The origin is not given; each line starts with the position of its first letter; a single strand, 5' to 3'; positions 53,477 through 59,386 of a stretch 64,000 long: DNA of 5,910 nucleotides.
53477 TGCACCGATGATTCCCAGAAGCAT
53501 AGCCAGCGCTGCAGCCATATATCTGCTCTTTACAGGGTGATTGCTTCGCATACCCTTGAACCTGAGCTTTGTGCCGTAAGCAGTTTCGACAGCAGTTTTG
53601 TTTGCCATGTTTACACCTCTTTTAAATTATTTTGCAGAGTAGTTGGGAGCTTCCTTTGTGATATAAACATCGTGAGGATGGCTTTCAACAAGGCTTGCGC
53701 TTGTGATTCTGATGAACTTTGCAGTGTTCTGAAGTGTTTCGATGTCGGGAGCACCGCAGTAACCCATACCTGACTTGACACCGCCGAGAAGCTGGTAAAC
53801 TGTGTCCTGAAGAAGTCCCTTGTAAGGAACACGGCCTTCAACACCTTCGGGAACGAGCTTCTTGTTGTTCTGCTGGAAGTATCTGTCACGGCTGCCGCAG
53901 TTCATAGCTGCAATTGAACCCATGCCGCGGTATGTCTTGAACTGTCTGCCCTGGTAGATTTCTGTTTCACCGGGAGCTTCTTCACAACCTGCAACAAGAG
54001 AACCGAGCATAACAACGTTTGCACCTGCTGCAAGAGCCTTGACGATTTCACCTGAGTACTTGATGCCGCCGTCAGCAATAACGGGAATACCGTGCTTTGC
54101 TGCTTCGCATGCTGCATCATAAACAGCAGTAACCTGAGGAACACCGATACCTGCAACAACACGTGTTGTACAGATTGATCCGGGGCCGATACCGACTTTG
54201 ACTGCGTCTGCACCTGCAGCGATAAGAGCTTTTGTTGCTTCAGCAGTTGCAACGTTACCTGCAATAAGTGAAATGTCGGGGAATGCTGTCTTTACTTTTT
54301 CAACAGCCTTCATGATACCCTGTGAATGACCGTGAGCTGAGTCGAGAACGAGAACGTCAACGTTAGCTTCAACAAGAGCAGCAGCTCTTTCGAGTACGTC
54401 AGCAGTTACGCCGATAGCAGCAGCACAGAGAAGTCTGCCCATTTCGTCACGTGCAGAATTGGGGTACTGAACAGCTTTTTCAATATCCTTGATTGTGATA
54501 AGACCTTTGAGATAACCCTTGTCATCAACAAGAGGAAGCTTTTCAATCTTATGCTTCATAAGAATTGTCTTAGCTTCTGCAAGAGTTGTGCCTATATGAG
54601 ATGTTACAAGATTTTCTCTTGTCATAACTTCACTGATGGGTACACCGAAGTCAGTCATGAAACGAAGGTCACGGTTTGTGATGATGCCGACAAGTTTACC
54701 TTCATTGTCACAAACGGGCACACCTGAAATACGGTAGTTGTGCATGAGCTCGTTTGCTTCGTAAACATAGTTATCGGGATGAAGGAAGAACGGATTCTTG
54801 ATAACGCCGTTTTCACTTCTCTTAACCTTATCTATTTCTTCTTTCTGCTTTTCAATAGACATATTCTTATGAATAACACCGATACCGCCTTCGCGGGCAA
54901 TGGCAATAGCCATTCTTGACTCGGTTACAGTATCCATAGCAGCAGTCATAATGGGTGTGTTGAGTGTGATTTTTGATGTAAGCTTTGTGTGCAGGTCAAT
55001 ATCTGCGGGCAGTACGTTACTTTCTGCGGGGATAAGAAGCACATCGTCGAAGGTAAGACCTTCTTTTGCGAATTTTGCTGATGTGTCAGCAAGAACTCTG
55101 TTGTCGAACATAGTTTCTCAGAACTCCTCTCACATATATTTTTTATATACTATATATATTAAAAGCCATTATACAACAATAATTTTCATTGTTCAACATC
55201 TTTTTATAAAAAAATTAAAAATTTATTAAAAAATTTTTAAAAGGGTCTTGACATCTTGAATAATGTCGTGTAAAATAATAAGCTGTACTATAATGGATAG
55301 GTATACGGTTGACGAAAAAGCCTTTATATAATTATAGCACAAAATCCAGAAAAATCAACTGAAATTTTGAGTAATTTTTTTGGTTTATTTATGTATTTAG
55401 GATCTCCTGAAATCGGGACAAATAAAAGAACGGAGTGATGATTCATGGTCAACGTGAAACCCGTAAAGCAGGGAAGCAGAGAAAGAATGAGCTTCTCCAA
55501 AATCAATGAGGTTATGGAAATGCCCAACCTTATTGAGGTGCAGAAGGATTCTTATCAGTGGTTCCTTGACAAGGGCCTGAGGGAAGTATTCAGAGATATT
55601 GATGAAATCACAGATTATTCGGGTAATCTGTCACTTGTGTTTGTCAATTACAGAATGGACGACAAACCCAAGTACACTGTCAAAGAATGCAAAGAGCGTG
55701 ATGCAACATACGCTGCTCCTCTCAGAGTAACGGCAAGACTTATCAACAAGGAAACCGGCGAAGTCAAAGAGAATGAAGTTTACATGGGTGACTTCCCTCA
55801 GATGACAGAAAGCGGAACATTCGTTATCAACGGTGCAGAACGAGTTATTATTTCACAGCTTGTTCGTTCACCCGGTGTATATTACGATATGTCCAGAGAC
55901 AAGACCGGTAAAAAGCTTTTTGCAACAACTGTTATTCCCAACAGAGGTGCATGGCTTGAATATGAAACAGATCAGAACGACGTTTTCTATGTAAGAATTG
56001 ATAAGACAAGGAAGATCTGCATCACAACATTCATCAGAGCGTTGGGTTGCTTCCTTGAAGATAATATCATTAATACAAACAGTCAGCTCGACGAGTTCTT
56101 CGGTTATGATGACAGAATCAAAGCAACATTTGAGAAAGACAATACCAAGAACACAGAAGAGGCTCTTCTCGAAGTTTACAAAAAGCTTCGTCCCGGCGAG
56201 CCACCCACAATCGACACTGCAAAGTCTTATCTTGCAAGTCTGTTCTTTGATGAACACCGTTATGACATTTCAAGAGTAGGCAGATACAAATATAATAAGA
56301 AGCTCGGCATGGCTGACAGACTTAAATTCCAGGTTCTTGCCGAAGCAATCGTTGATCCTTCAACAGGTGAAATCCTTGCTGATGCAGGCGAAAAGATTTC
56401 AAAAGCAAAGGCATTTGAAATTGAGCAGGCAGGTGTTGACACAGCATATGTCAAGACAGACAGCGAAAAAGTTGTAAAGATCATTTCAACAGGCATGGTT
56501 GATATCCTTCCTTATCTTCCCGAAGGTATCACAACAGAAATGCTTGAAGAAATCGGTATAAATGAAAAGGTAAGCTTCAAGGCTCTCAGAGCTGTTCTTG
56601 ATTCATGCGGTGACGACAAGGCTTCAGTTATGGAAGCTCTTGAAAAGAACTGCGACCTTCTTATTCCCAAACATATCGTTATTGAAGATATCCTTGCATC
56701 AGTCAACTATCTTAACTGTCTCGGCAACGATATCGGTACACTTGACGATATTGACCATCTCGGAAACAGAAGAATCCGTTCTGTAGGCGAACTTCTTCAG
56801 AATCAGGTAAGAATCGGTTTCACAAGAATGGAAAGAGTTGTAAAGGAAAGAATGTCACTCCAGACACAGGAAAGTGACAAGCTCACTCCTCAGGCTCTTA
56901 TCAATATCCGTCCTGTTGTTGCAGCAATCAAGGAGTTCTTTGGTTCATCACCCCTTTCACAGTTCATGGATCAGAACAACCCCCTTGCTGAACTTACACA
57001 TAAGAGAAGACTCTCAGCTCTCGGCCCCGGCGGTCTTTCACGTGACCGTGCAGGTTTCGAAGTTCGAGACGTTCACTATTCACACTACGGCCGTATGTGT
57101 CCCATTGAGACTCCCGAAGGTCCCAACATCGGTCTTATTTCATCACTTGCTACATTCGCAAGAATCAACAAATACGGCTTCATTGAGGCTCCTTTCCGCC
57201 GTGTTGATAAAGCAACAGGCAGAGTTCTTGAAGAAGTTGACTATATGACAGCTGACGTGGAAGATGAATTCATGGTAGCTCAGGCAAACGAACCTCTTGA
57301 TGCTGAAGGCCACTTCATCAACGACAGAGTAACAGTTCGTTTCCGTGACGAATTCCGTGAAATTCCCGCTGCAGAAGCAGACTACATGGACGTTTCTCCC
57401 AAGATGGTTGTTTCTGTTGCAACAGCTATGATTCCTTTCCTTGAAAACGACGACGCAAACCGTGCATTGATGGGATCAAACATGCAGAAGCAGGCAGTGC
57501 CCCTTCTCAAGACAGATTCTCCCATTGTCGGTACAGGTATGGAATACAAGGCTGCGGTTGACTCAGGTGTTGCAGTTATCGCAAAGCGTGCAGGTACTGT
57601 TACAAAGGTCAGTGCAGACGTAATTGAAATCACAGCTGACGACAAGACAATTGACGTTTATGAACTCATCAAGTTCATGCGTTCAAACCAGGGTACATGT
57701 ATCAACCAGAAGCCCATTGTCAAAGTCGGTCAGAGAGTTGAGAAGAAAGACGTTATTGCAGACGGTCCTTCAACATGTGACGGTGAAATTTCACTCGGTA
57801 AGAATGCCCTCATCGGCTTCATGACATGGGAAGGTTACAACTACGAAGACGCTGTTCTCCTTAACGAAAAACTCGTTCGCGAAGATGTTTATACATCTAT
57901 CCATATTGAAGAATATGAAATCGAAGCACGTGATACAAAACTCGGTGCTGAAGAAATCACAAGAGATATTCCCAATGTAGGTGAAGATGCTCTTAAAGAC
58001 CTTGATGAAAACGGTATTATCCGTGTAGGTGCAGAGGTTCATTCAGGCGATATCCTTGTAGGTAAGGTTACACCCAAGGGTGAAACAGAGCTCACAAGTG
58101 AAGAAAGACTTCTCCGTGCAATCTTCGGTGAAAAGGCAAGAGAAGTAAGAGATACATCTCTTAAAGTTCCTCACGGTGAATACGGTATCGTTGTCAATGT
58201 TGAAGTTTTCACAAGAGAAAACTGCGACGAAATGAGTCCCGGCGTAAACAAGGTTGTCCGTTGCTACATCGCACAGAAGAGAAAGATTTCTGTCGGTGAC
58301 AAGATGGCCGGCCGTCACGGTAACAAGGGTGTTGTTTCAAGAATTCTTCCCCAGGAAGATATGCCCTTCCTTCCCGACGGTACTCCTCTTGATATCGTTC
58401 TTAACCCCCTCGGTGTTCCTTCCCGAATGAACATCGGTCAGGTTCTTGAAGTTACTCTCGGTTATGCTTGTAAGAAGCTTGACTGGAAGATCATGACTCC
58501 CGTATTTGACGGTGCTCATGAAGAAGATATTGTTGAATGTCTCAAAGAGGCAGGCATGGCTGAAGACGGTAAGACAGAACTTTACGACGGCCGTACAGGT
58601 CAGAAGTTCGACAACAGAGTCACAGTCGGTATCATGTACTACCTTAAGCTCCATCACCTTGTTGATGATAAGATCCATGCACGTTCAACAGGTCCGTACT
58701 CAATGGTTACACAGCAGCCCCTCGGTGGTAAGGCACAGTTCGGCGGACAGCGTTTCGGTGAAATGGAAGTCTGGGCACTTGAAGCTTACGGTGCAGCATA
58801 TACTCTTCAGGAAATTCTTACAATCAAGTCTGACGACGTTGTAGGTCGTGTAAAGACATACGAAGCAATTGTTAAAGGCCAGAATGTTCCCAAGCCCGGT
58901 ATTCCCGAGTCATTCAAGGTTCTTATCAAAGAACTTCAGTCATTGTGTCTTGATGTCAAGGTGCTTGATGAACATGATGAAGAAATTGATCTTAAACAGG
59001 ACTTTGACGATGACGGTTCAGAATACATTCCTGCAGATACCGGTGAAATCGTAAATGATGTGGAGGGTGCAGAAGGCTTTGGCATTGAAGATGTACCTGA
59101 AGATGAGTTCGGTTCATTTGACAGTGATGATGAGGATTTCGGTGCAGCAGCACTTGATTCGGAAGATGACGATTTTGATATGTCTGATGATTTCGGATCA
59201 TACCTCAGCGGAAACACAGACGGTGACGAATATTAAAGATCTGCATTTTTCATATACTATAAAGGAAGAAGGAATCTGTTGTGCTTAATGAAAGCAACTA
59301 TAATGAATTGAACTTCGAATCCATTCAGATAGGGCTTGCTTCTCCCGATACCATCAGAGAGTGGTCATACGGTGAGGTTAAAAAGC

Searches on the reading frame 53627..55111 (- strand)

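Call 57: search_protein_families(library=pfam, proteins=[window:53627-55111:-])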
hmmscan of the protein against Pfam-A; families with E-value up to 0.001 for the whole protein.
window:53627-55111:- (494 aa): 4 families
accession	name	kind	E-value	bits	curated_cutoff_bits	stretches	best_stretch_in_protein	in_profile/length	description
PF00478.31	IMPDH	-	1.2e-165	551.1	25.6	1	18-480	1-345/345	IMP dehydrogenase / GMP reductase domain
PF00571.33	CBS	-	2.1e-24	86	24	2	105-150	7-52/57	CBS domain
PF03060.21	NMO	-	2e-12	47.6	28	2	280-380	136-232/331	Nitronate monooxygenase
PF01070.24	FMN_dh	-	4.4e-05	23.1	24.9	1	286-373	225-305/350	FMN-dependent dehydrogenase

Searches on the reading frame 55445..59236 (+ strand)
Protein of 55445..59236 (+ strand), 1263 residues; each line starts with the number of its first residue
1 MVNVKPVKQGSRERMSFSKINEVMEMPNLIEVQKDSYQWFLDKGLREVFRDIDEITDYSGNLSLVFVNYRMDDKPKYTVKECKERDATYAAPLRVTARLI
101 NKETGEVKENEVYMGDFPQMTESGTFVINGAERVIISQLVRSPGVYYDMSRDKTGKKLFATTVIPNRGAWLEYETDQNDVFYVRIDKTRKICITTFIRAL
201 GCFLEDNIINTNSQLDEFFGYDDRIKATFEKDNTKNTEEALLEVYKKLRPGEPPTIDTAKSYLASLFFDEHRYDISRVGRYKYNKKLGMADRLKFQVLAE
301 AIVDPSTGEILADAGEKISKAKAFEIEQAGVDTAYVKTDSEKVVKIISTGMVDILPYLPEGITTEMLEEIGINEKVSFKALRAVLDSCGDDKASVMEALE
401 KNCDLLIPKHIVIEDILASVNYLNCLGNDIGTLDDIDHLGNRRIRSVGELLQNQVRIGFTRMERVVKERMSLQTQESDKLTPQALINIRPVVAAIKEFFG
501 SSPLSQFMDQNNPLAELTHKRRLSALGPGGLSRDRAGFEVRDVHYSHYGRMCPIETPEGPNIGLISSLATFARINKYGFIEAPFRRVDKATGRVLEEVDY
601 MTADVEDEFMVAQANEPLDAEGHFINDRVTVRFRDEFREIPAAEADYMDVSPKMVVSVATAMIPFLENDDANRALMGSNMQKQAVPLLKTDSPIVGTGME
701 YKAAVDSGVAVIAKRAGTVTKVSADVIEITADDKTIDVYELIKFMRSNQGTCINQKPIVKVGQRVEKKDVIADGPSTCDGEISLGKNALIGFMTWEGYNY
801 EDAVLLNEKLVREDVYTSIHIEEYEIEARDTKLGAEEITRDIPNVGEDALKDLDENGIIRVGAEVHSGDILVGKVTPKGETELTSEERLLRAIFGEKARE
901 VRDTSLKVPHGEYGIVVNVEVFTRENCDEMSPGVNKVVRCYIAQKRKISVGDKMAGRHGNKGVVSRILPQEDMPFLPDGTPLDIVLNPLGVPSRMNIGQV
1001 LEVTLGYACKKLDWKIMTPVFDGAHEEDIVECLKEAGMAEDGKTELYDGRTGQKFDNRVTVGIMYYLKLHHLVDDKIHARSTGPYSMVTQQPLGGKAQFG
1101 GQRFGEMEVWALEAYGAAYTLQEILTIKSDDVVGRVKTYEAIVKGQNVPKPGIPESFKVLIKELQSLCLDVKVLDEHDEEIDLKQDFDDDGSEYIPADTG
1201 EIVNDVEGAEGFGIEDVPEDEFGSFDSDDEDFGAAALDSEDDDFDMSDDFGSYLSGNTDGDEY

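Call 17: search_protein_families(library=pfam, proteins=[window:55445-59236:+])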
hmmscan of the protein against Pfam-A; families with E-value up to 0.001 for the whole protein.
window:55445-59236:+ (1263 aa): 6 families
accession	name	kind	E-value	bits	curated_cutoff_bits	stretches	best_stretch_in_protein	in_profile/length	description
PF00562.33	RNA_pol_Rpb2_6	-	1.4e-140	469.1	23.4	1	712-1098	1-373/373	RNA polymerase Rpb2, domain 6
PF04560.25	RNA_pol_Rpb2_7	-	1.4e-29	102.7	32.1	1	1100-1175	1-86/87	RNA polymerase Rpb2, domain 7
PF04565.21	RNA_pol_Rpb2_3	-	3.1e-29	101.3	21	1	506-574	1-68/68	RNA polymerase Rpb2, domain 3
PF04561.19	RNA_pol_Rpb2_2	-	5.9e-29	101.5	21.7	2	141-302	1-165/190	RNA polymerase Rpb2, domain 2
PF10385.14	RNA_pol_Rpb2_45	-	6.1e-25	87.5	28.2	1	584-651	1-66/66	RNA polymerase beta subunit external 1 domain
PF04563.20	RNA_pol_Rpb2_1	-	5.1e-21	75.6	28.2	1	29-491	2-201/203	RNA polymerase beta subunit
